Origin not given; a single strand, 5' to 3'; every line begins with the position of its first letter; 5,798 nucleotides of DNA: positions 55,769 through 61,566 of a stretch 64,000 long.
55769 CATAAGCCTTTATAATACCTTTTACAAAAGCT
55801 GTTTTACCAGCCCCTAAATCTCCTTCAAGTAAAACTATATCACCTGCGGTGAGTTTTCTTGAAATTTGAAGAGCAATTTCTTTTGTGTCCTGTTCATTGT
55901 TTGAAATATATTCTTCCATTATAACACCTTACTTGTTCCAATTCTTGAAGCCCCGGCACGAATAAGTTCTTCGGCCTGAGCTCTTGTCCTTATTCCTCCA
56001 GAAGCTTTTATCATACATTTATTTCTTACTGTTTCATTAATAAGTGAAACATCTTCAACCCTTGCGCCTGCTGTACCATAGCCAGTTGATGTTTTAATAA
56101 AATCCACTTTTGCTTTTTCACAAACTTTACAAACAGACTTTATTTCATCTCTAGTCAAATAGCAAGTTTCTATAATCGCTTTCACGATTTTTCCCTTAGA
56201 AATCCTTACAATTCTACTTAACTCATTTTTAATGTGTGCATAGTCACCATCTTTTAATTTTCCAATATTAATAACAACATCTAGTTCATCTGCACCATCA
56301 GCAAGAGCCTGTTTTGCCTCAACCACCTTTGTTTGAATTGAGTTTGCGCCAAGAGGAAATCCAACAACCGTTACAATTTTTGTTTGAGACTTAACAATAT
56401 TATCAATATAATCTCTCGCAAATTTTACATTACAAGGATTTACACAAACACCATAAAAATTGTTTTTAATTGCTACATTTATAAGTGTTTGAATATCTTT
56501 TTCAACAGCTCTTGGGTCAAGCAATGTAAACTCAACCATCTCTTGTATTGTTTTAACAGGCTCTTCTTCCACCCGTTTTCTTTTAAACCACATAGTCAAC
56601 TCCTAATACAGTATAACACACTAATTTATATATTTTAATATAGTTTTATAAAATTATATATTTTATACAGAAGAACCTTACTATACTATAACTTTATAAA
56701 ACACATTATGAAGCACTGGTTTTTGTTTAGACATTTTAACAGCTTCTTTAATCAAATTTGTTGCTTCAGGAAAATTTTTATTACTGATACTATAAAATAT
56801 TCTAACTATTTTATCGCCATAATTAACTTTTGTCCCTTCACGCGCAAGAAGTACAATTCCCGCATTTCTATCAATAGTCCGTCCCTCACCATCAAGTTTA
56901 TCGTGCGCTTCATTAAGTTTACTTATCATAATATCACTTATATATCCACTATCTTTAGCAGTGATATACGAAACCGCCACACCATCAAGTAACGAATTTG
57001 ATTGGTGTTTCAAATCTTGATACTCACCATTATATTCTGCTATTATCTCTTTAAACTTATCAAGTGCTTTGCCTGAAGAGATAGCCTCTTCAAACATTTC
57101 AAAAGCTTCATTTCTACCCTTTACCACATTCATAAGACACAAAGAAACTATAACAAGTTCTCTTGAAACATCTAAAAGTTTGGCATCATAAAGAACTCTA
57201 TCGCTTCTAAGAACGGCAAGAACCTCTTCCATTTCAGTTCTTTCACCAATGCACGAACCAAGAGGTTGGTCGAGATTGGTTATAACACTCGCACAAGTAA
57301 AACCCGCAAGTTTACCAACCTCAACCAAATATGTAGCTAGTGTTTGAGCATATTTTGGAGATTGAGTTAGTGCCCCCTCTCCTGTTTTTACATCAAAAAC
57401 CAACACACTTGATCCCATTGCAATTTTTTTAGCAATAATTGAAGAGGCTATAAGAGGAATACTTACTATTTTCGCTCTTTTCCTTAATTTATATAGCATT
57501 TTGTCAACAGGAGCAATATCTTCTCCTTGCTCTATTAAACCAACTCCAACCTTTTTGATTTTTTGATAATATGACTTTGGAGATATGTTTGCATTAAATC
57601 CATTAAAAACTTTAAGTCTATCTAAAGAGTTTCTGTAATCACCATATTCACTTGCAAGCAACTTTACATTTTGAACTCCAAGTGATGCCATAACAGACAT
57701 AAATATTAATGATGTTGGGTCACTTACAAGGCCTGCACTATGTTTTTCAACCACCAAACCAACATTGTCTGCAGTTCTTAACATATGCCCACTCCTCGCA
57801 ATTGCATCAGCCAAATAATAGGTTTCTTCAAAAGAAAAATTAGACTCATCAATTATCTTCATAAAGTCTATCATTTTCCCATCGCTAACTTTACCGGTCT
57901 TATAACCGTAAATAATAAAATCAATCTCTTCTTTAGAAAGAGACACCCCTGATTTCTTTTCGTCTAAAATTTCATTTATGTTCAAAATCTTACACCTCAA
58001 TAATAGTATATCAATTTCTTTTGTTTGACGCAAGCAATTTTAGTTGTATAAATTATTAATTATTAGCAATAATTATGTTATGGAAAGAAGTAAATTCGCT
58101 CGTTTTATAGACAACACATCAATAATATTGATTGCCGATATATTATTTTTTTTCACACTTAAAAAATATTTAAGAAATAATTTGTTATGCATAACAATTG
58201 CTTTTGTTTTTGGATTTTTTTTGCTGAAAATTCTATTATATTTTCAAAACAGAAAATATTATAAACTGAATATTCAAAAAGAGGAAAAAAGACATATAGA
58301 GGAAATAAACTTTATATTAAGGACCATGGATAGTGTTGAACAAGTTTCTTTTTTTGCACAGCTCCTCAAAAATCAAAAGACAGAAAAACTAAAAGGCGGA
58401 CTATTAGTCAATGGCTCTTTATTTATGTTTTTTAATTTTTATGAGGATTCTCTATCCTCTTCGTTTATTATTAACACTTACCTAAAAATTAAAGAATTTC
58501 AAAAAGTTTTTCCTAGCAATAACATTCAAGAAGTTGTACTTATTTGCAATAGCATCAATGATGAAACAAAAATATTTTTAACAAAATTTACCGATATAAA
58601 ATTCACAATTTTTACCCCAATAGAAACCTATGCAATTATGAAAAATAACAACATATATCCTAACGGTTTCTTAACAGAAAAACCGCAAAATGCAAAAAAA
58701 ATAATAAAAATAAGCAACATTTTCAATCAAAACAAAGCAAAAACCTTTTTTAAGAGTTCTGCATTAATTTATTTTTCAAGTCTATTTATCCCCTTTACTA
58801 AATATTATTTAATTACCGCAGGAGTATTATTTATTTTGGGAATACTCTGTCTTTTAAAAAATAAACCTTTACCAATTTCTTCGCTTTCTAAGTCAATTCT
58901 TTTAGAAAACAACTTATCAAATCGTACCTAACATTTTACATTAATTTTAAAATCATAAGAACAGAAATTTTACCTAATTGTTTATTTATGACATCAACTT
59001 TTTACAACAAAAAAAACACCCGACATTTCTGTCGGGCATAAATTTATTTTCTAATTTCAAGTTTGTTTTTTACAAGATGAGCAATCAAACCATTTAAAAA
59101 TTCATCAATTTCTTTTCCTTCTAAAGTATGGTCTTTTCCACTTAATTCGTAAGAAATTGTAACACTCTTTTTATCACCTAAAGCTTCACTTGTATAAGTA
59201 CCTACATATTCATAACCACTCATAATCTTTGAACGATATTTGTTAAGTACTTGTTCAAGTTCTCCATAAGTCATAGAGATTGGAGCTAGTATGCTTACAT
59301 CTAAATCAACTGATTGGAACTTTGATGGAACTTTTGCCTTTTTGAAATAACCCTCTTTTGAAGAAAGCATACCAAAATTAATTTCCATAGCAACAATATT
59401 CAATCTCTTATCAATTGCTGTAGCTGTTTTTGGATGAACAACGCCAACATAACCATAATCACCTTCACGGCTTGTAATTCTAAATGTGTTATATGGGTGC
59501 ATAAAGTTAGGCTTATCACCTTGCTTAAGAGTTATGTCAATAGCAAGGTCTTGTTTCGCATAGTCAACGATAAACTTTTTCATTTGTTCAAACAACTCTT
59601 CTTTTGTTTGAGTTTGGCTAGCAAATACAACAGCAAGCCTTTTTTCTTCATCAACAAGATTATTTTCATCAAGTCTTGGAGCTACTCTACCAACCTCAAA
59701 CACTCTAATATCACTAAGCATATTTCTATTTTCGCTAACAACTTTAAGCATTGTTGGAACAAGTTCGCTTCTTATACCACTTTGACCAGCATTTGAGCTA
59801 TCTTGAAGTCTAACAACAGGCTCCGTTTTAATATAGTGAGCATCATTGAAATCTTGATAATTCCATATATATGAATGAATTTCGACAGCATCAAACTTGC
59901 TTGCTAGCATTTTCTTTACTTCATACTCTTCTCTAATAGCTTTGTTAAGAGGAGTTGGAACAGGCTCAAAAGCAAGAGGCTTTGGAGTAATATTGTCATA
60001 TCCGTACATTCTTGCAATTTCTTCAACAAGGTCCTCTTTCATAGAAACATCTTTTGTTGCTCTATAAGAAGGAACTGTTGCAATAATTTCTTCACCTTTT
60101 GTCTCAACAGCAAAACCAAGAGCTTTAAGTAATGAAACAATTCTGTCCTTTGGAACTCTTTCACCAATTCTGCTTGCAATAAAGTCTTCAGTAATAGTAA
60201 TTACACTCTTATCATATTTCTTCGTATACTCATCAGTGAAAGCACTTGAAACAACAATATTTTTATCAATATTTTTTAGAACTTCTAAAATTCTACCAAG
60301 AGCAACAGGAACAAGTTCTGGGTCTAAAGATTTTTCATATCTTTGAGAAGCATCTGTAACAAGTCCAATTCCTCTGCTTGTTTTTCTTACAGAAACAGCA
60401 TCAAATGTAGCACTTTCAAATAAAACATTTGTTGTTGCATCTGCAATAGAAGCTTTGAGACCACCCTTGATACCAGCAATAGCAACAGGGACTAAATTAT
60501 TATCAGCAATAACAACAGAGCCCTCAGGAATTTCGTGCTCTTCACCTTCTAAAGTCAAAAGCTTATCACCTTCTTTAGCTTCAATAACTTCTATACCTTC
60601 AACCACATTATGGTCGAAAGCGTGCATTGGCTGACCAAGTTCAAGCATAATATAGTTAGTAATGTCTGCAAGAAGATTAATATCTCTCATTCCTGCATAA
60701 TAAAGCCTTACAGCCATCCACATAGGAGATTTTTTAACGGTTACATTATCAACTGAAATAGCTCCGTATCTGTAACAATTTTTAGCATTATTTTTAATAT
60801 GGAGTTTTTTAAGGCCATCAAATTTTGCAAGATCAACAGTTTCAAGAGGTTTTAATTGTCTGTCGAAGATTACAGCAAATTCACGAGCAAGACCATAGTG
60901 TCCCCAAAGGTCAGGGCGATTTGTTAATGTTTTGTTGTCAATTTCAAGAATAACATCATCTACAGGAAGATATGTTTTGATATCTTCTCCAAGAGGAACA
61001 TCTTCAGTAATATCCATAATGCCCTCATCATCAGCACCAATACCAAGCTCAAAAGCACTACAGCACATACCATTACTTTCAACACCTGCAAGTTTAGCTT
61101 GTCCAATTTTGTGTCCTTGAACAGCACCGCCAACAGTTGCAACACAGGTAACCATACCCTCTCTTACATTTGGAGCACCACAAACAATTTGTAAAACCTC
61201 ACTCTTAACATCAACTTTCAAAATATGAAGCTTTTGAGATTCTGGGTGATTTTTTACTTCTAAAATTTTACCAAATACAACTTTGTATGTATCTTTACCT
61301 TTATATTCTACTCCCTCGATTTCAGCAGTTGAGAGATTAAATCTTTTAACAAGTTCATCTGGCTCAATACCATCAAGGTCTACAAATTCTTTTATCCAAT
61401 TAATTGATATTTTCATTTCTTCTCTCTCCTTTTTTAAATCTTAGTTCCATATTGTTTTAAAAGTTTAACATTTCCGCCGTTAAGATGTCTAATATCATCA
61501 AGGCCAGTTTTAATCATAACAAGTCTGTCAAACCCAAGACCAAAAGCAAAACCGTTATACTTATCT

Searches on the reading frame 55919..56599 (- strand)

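Call 12: search_protein_families(library=pfam, proteins=[window:55919-56599:-], max_evalue=0.001)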
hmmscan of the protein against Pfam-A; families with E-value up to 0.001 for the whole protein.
window:55919-56599:- (226 aa): 2 families
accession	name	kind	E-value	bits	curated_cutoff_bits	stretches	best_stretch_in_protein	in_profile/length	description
PF01791.15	DeoC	-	8.2e-13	48.9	23.8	1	32-212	17-204/229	DeoC/LacD family aldolase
PF04131.20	NanE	-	0.00031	20.4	27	1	134-219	80-169/192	Putative N-acetylmannosamine-6-phosphate epimerase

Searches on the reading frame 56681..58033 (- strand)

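Call 12: search_protein_families(library=pfam, proteins=[window:56681-58033:-], max_evalue=0.001)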
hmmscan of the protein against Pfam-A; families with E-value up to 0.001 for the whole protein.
window:56681-58033:- (450 aa): 3 families
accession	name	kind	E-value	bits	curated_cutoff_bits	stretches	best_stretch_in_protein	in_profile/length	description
PF00591.27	Glycos_transf_3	-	8.5e-11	42.4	27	1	94-324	4-253/253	Glycosyl transferase family, a/b domain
PF07831.19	PYNP_C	-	3.2e-06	27.2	27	1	364-434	1-74/75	Pyrimidine nucleoside phosphorylase C-terminal domain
PF02885.22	Glycos_trans_3N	-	0.00013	22.1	26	1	21-82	2-63/63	Glycosyl transferase family, helical bundle domain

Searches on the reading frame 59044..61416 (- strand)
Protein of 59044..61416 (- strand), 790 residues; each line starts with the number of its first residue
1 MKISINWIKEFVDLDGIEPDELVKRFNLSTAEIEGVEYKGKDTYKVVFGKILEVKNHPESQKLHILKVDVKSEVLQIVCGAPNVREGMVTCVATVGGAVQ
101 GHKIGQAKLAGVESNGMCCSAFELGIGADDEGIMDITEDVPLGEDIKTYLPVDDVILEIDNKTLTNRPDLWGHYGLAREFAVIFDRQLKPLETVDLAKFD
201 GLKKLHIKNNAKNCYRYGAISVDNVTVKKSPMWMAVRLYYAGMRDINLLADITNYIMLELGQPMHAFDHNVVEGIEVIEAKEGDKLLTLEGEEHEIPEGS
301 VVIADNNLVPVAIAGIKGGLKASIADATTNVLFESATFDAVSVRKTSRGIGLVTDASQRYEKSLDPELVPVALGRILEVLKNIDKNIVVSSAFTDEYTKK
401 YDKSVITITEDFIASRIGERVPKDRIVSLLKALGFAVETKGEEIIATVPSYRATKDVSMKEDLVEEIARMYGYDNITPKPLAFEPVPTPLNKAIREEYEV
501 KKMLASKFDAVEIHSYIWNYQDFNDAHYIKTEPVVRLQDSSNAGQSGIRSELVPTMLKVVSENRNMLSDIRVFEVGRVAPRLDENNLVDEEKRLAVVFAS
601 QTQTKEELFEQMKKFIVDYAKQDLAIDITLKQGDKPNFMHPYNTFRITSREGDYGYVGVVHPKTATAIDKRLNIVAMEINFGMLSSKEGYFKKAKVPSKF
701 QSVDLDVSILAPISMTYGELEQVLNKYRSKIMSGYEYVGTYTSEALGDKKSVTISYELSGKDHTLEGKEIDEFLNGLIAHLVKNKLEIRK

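Call 12: search_protein_families(library=pfam, proteins=[window:59044-61416:-], max_evalue=0.001)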
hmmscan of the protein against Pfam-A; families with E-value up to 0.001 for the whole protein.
window:59044-61416:- (790 aa): 5 families
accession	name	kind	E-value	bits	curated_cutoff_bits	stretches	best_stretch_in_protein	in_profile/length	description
PF03483.22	B3_4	-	2.8e-52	177.3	29.3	1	214-383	2-172/174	B3/4 domain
PF17759.6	tRNA_synthFbeta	-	4e-23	82.5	22.4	1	488-681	13-214/214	Phenylalanyl tRNA synthetase beta chain CLM domain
PF01588.26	tRNA_bind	-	5.9e-20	71.6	27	1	46-144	1-95/96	Putative tRNA binding domain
PF03484.21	B5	-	1.1e-17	64.3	28.6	1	406-473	1-67/67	tRNA synthetase B5 domain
PF03147.19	FDX-ACB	-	9.2e-14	52.1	31.1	1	698-785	1-90/94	Ferredoxin-fold anticodon binding domain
